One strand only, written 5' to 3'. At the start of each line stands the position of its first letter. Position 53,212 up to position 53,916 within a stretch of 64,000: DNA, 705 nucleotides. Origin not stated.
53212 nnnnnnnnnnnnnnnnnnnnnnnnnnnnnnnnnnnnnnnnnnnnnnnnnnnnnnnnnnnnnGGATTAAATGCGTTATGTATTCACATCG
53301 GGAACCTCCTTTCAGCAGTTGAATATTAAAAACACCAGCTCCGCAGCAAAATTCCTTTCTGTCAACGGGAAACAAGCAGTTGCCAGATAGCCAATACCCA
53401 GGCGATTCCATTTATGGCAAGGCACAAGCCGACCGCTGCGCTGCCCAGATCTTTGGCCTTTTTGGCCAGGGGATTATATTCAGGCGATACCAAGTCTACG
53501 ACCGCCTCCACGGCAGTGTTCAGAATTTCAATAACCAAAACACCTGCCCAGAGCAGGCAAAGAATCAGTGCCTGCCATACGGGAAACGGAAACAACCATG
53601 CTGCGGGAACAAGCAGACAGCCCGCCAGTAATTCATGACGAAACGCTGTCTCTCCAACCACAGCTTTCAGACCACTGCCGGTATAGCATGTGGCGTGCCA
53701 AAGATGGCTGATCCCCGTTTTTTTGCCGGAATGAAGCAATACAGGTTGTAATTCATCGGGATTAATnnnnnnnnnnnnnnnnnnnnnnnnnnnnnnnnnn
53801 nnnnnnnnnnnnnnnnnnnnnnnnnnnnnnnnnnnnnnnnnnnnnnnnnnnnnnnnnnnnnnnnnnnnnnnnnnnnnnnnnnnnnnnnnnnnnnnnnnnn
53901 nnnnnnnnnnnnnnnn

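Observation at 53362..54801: Unusual single-polypeptide fusion of a calcineurin-like metallophosphoesterase with diacylglycerol kinase DgkA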

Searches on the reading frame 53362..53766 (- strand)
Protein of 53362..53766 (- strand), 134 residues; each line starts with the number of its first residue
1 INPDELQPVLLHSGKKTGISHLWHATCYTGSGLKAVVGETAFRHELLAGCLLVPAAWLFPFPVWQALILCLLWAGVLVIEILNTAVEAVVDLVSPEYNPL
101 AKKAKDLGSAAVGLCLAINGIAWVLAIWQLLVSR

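Call 58: find_homologous_proteins(query=window:53362-53766:-, max_evalue=1e-12)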
Query window:53362-53766:- (134 aa): 167 proteins with E <= 1e-12 among 275 candidates; the best 120 are listed.
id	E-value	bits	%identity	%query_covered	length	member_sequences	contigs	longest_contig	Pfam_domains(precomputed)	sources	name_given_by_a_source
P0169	1.8e-68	247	88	99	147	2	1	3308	PF01219.25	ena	-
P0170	1.5e-61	225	77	99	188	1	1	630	PF01219.25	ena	-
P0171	2.6e-61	224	77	99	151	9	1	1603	PF01219.25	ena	-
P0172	1.1e-60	222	81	93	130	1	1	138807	PF01219.25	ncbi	-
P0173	3.8e-52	194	71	98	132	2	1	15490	PF01219.25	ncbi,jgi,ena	ncbi:MAG: diacylglycerol kinase [Lentisphaeria bacterium]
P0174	3.9e-49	185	68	98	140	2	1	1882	PF01219.25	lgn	-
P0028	6.4e-49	184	72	87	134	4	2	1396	PF01219.25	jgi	-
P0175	8.6e-49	183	66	98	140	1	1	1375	PF01219.25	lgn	-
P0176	9.7e-49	183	72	87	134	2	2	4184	PF01219.25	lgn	-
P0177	5.8e-48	181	70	92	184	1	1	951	PF01219.25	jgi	-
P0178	7.6e-48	180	67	89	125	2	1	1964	PF01219.25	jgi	jgi:diacylglycerol kinase (ATP)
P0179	5.1e-47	178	66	87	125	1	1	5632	PF01219.25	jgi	jgi:diacylglycerol kinase (ATP)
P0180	4.5e-45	171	66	91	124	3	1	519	PF01219.25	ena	-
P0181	1.4e-42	163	66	87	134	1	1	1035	PF01219.25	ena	-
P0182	1.8e-38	150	64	81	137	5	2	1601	PF01219.25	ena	-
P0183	4.2e-29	120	53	85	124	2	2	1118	PF01219.25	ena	-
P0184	3.6e-28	117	50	86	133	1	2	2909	PF01219.25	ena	-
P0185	1.1e-27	115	56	80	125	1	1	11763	PF01219.25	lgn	-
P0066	2.1e-27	114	52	86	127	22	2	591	PF01219.25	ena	-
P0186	2.6e-27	114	51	86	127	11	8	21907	PF01219.25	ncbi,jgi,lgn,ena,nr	ncbi:MAG: diacylglycerol kinase [Victivallales bacterium]|jgi:diacylglycerol kinase (ATP)|nr:diacylg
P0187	9.4e-27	112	53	88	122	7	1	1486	PF01219.25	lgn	-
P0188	2.0e-25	108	53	84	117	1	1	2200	PF01219.25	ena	-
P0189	2.3e-25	108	49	85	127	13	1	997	PF01219.25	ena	-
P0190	2.3e-25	108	49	85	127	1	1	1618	PF01219.25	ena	-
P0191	8.8e-25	106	47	87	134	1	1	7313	PF01219.25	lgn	-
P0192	8.8e-25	106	50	84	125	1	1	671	PF01219.25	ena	-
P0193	1.5e-24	105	51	84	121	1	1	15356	PF01219.25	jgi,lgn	-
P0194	1.7e-24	105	47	89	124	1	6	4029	PF01219.25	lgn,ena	-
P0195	2.1e-24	104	47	89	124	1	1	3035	PF01219.25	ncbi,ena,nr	ncbi:MAG: diacylglycerol kinase [Bacteroidales bacterium]|nr:diacylglycerol kinase [Bacteroidales ba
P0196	1.8e-23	101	51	74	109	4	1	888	PF01219.25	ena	-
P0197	2.0e-23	101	46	89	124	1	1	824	PF01219.25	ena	-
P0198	2.9e-23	101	49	84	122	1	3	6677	PF01219.25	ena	-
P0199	7.8e-23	99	50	70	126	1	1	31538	PF01219.25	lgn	-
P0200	4.9e-22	97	51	73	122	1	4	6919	PF01219.25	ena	-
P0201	1.6e-21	95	50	82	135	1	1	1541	PF01219.25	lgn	-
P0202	2.3e-21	95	44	94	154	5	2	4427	PF01219.25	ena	-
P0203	2.6e-21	94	50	81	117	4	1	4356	PF01219.25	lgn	-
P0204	2.9e-21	94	46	89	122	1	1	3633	PF01219.25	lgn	-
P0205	3.1e-21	94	45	87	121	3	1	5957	PF01219.25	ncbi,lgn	-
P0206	3.7e-21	94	44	88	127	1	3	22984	PF01219.25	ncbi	-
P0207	4.0e-21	94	48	83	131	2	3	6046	PF01219.25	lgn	-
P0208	5.6e-21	93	52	79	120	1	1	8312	PF01219.25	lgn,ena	-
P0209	5.8e-21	93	50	73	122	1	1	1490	PF01219.25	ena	-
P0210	5.9e-21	93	44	87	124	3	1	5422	PF01219.25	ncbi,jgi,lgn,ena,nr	ncbi:MAG TPA: diacylglycerol kinase [Desulfopila sp.]|nr:diacylglycerol kinase [Desulfopila sp.]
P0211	1.0e-20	93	50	87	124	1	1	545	PF01219.25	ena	-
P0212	1.5e-20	92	46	81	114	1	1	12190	PF01219.25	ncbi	-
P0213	1.6e-20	92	51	87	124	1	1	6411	PF01219.25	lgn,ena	-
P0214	3.6e-20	91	50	79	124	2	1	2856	PF01219.25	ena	-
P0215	4.1e-20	91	49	85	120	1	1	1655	PF01219.25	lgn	-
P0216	4.7e-20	90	55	72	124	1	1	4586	PF01219.25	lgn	-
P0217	4.9e-20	90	48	81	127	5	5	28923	PF01219.25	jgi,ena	-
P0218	5.4e-20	90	43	70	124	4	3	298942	PF01219.25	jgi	jgi:diacylglycerol kinase (ATP)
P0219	6.1e-20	90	46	79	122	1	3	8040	PF01219.25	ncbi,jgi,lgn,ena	-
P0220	6.7e-20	90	50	83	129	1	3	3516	PF01219.25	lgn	-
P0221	9.9e-20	89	55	70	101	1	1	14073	PF01219.25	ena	-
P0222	1.6e-19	89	47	87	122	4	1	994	PF01219.25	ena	-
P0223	1.6e-19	89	50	83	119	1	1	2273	PF01219.25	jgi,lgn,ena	-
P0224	1.9e-19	88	43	84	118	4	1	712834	PF01219.25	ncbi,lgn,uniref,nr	ncbi:diacylglycerol kinase [Volucribacter psittacicida]|uniref:Diacylglycerol kinase n=1 Tax=Volucri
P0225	2.1e-19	88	44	86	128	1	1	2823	PF01219.25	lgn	-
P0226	2.7e-19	88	49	84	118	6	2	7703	PF01219.25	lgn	-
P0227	2.9e-19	88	43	70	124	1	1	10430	PF01219.25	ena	-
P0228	4.3e-19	87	48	88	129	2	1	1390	PF01219.25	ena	-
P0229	5.0e-19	87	49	74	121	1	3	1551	PF01219.25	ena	-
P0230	6.9e-19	87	47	80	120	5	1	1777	PF01219.25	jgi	jgi:diacylglycerol kinase (ATP)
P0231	8.7e-19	86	44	81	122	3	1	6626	PF01219.25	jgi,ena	-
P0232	8.9e-19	86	50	84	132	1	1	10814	PF01219.25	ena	-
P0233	1.1e-18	86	47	81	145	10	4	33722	PF01219.25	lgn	-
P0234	1.4e-18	86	47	87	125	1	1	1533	PF01219.25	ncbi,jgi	jgi:diacylglycerol kinase (ATP)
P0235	1.6e-18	85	49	84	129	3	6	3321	PF01219.25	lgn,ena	-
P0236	4.6e-18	84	48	85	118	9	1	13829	PF01219.25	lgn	-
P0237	6.5e-18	83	45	87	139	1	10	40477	PF01219.25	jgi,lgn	jgi:diacylglycerol kinase (ATP)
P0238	8.1e-18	83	44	87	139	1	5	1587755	PF01219.25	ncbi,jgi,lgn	ncbi:MAG: Diacylglycerol kinase [Burkholderia sp.]|jgi:diacylglycerol kinase (ATP)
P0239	8.4e-18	83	44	85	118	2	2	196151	PF01219.25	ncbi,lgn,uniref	ncbi:diacylglycerol kinase [Seminibacterium arietis]|uniref:Diacylglycerol kinase n=1 Tax=Seminibact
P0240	8.6e-18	83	43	83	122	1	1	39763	PF01219.25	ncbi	ncbi:diacylglycerol kinase [Desulfoplanes sp.]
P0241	1.2e-17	83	42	87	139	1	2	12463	PF01219.25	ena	-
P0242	1.4e-17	82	42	87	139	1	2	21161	PF01219.25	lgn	-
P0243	1.4e-17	82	44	87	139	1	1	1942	PF01219.25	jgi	jgi:diacylglycerol kinase (ATP)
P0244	1.6e-17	82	39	97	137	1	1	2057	PF01219.25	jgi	jgi:diacylglycerol kinase (ATP)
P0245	1.6e-17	82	45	87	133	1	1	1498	PF01219.25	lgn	-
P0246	1.6e-17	82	39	97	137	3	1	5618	PF01219.25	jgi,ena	jgi:diacylglycerol kinase (ATP)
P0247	2.5e-17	82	44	86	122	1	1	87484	PF01219.25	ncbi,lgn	-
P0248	2.7e-17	81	45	87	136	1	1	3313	PF01219.25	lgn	-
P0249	3.2e-17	81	43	87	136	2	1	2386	PF01219.25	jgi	jgi:diacylglycerol kinase (ATP)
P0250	3.7e-17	81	54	69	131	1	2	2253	PF01219.25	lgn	-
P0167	4.1e-17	81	44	83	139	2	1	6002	PF01219.25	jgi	jgi:diacylglycerol kinase (ATP)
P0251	4.2e-17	81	48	87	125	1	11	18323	PF01219.25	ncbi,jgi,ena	jgi:diacylglycerol kinase (ATP)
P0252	8.5e-17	80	47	81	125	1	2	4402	PF01219.25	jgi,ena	jgi:diacylglycerol kinase (ATP)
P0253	8.6e-17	80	48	85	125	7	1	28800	PF01219.25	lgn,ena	-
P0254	9.9e-17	80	44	86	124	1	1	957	PF01219.25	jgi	-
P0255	9.9e-17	80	43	90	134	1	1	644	PF01219.25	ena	-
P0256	1.2e-16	79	39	97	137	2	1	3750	PF01219.25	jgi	jgi:diacylglycerol kinase (ATP)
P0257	1.2e-16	79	47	81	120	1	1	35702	PF01219.25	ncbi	-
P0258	1.4e-16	79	40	92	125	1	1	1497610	PF01219.25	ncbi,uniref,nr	ncbi:diacylglycerol kinase [Magnetofaba australis]|uniref:Diacylglycerol kinase n=1 Tax=Magnetofaba 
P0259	1.4e-16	79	47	84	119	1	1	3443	PF01219.25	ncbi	-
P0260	1.5e-16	79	44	97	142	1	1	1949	PF01219.25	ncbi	-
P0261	2.2e-16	78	49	81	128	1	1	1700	PF01219.25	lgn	-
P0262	2.2e-16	78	45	96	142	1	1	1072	PF01219.25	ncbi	-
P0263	2.3e-16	78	51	83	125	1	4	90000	PF01219.25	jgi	jgi:diacylglycerol kinase (ATP)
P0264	2.8e-16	78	43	84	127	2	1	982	PF01219.25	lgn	-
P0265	2.9e-16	78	46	84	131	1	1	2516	PF01219.25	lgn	-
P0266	3.1e-16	78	50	81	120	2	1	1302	PF01219.25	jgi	jgi:diacylglycerol kinase (ATP)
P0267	3.1e-16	78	41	87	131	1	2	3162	PF01219.25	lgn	-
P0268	3.3e-16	78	43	90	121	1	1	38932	PF01219.25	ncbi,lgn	-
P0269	3.5e-16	78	45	81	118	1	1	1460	PF01219.25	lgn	-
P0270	4.4e-16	78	48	61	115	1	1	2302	PF01219.25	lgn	-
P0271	4.4e-16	77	50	87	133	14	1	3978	PF01219.25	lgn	-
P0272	4.5e-16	77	51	75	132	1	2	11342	PF01219.25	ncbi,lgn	ncbi:MAG: diacylglycerol kinase [Burkholderiales bacterium]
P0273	4.9e-16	77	49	75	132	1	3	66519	PF01219.25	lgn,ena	-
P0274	5.7e-16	77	49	87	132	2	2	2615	PF01219.25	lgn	-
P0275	5.7e-16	77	44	87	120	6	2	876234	PF01219.25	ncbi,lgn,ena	ncbi:MAG: diacylglycerol kinase [Gammaproteobacteria bacterium]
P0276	5.7e-16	77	50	87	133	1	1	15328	PF01219.25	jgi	jgi:diacylglycerol kinase (ATP)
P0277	5.9e-16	77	46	84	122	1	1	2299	PF01219.25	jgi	jgi:diacylglycerol kinase (ATP)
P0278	6.8e-16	77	50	87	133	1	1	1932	PF01219.25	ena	-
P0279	7.0e-16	77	43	85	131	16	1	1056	PF01219.25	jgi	jgi:diacylglycerol kinase (ATP)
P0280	7.4e-16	77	44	85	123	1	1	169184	PF01219.25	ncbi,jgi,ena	jgi:diacylglycerol kinase (ATP)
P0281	7.5e-16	77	44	85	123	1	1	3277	PF01219.25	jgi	jgi:diacylglycerol kinase (ATP)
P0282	8.1e-16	77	44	85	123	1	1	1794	PF01219.25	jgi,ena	jgi:diacylglycerol kinase (ATP)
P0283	9.9e-16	76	43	86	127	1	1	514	PF01219.25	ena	-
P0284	1.1e-15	76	46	84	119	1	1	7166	PF01219.25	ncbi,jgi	-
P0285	1.3e-15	76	46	84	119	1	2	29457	PF01219.25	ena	-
